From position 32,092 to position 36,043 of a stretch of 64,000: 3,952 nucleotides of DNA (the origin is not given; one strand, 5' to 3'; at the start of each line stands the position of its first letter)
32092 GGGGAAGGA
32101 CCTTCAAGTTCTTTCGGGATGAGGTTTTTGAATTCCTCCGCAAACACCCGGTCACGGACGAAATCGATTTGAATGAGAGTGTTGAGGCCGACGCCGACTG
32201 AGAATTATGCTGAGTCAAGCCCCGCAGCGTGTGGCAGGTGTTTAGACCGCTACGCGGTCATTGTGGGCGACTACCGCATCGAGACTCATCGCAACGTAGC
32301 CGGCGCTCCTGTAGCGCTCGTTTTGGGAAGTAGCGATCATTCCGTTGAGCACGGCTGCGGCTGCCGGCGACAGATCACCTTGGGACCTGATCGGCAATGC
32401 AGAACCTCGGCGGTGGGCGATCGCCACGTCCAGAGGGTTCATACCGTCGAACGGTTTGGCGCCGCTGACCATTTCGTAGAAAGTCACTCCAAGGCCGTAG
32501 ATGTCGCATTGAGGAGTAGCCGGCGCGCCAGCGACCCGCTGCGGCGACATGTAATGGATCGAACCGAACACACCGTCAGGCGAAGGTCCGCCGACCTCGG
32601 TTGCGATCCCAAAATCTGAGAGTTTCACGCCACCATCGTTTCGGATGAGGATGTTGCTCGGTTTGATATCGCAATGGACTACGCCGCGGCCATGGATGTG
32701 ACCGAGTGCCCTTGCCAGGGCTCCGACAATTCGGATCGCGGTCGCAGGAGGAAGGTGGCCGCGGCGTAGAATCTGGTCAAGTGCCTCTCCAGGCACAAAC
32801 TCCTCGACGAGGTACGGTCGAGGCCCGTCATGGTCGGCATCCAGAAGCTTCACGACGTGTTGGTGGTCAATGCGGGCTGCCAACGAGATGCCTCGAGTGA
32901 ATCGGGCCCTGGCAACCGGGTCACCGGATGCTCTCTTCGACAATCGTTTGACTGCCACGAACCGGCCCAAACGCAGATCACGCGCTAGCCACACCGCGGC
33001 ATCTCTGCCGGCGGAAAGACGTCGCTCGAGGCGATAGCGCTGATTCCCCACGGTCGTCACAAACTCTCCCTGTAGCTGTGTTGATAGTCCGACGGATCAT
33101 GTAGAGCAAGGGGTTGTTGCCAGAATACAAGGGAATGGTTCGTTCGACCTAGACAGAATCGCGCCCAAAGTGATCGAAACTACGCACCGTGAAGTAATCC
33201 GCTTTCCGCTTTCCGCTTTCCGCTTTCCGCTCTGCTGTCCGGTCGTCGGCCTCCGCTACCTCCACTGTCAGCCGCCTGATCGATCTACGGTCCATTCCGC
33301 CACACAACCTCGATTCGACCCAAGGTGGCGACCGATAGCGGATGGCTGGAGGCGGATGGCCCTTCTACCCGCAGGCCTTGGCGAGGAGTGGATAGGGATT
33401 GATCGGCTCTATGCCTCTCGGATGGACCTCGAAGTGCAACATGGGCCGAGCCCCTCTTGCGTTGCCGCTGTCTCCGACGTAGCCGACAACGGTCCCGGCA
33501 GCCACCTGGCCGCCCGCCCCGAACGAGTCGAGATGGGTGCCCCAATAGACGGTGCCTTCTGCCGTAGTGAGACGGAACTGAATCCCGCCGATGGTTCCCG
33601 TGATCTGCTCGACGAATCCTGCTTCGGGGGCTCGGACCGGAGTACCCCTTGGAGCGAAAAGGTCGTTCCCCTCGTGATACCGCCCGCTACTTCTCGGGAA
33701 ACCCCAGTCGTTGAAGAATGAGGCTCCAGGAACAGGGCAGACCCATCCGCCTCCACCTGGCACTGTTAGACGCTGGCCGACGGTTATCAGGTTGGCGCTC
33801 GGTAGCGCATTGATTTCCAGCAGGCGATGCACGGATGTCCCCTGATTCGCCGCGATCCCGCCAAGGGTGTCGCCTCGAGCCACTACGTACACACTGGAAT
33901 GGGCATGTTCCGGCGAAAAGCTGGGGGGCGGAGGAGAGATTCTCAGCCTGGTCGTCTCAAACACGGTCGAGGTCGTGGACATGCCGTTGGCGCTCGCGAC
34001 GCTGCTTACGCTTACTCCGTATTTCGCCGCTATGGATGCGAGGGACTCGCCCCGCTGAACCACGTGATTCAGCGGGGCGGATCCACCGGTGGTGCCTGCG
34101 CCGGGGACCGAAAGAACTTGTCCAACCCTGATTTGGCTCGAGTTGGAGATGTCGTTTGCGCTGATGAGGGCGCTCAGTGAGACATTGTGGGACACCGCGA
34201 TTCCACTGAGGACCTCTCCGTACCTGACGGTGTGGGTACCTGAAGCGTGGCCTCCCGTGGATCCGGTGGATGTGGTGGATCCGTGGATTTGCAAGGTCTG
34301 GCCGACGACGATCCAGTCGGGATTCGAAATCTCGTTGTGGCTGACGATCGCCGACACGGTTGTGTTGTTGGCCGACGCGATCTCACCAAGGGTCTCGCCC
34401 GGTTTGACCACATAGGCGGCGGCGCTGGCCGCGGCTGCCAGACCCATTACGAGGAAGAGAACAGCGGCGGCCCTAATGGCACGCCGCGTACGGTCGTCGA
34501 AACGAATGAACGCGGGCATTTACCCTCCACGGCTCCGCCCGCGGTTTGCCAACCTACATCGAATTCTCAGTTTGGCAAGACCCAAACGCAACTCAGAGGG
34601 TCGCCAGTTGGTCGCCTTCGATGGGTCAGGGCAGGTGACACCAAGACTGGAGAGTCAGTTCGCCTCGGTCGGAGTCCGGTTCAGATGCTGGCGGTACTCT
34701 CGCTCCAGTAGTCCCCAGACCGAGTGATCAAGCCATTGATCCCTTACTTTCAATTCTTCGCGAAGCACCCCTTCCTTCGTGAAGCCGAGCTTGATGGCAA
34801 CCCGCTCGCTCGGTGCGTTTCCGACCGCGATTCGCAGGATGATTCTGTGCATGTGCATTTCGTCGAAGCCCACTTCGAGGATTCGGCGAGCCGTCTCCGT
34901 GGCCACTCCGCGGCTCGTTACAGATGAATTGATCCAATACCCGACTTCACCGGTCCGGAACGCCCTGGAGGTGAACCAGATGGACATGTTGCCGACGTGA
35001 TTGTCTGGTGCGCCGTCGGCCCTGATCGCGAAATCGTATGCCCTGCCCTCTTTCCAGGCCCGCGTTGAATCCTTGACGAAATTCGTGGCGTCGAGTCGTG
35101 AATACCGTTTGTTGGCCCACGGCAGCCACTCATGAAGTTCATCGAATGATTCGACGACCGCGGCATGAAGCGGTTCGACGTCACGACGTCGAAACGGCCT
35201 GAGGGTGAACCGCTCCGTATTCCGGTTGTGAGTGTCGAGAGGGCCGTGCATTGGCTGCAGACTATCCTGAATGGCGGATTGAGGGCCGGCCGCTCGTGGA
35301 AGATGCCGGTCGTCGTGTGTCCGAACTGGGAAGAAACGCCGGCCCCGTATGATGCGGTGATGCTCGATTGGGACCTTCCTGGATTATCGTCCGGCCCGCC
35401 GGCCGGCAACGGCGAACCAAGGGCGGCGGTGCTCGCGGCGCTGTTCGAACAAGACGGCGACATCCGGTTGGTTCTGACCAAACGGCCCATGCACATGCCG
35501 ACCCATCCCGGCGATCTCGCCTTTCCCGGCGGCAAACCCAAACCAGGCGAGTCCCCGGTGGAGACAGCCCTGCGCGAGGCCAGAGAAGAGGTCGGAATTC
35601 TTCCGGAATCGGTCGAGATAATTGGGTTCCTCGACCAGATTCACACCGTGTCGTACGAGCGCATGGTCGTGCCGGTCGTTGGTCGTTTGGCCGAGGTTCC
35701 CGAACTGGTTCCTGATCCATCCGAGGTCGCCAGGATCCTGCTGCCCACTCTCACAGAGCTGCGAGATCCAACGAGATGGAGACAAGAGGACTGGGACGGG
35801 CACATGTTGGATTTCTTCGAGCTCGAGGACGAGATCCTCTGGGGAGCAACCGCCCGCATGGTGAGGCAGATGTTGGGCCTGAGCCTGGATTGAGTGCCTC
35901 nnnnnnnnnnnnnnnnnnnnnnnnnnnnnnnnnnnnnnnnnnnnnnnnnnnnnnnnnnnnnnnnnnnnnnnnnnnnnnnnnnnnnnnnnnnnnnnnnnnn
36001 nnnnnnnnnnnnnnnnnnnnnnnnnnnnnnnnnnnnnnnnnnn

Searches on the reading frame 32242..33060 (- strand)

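Call 57: search_protein_families(library=ncbifam, proteins=[window:32242-33060:-], max_evalue=1e-10)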
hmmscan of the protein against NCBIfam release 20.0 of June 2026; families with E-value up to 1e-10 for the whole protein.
window:32242-33060:- (272 aa): 9 families
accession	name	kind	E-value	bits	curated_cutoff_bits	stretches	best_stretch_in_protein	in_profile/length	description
NF033483.0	PknB_PASTA_kin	equivalog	7.8e-71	239.8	450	1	5-267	5-272/563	Stk1 family PASTA domain-containing Ser/Thr kinase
NF052427.1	StpK7MSMEG_1200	equivalog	6.8e-36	123.9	900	1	8-260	8-265/601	serine/threonine protein kinase StpK7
NF047741.1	antiphage_MADS6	equivalog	5.7e-35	120.9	460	2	108-266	301-463/612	methylation-associated defense system protein kinase MAD6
TIGR03903.1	TOMM_kin_cyc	equivalog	1.4e-27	96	705.75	1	34-217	5-202/1267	TOMM system kinase/cyclase fusion protein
NF053615.1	SerThrKinAfsKStmc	equivalog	1.7e-27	96.4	1300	1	13-214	19-223/809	protein serine/threonine kinase AfsK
NF038150.1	lanthi_synth_IV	equivalog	7.1e-24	84.2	650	1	3-254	185-447/851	class IV lanthionine synthetase LanL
NF009651.0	PRK13184.1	equivalog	2.6e-23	82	839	1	7-154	2-161/932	serine/threonine-protein kinase PknD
NF038151.1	lanthi_synth_III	equivalog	1.8e-17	63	575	1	4-209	217-434/833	class III lanthionine synthetase LanKC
NF033442.0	BREX_PglW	equivalog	8.3e-13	47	990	0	7-150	512-657/1391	BREX system serine/threonine kinase PglW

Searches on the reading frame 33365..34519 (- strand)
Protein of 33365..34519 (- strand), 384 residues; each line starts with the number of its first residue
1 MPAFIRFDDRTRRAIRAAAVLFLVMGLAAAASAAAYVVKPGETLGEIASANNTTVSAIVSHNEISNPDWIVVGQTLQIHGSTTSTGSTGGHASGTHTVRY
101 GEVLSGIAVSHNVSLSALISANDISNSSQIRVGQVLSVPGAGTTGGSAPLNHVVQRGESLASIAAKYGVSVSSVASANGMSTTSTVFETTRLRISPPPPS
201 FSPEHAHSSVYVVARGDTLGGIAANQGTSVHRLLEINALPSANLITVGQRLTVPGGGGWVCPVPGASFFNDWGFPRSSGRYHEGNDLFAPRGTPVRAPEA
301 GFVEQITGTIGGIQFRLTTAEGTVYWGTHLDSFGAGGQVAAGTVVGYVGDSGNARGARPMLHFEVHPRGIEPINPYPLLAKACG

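Call 57: search_protein_families(library=ncbifam, proteins=[window:33365-34519:-], max_evalue=1e-10)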
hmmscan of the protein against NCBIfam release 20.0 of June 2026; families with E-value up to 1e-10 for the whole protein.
window:33365-34519:- (384 aa): 10 families
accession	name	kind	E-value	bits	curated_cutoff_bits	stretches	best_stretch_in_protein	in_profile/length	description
NF008050.0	PRK10783.1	equivalog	1.7e-26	92.6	508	2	29-134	339-443/457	murein transglycosylase D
NF040883.1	amid_act_ActS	equivalog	9.1e-26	90.6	375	0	30-88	30-88/242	amidase activator ActS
NF050804.1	CellDivDipMCaul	equivalog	6.9e-24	84.6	900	1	94-194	309-403/634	cell division endopeptidase DipM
NF052398.1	Agg_Promo_Fact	equivalog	1.8e-23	83.8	170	0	17-85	12-80/202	aggregation-promoting factor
NF041208.1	celldiv_DipM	equivalog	7.3e-22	78.2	740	0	89-143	183-233/419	cell division endopeptidase DipM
TIGR02899.1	spore_safA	subfamily_domain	3.1e-17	62.3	67.85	0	154-178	1-25/44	SafA/ExsA family spore coat assembly protein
NF042931.1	SAG1386_EF1546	equivalog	5.6e-17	62.3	80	0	153-186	113-146/158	SAG1386/EF1546 family surface-associated protein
NF010495.0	PRK13914.1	equivalog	6.3e-17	61.7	647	0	17-81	9-74/481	invasion associated endopeptidase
NF004974.0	PRK06347.1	equivalog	9.9e-16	57.8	701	0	30-186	402-583/592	1,4-beta-N-acetylmuramoylhydrolase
NF047755.1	LIC_10271_M23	exception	1.8e-13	50.7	180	0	145-199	20-74/207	LIC_10271 family cell wall hydrolase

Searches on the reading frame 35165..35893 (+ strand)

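Call 57: search_protein_families(library=ncbifam, proteins=[window:35165-35893:+], max_evalue=1e-10)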
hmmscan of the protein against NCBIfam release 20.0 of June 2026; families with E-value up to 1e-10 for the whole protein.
window:35165-35893:+ (242 aa): 1 family
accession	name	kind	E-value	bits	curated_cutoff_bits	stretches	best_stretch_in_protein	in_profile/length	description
NF007980.0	PRK10707.1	equivalog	9.4e-23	80.8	134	1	85-236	30-184/192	CoA pyrophosphatase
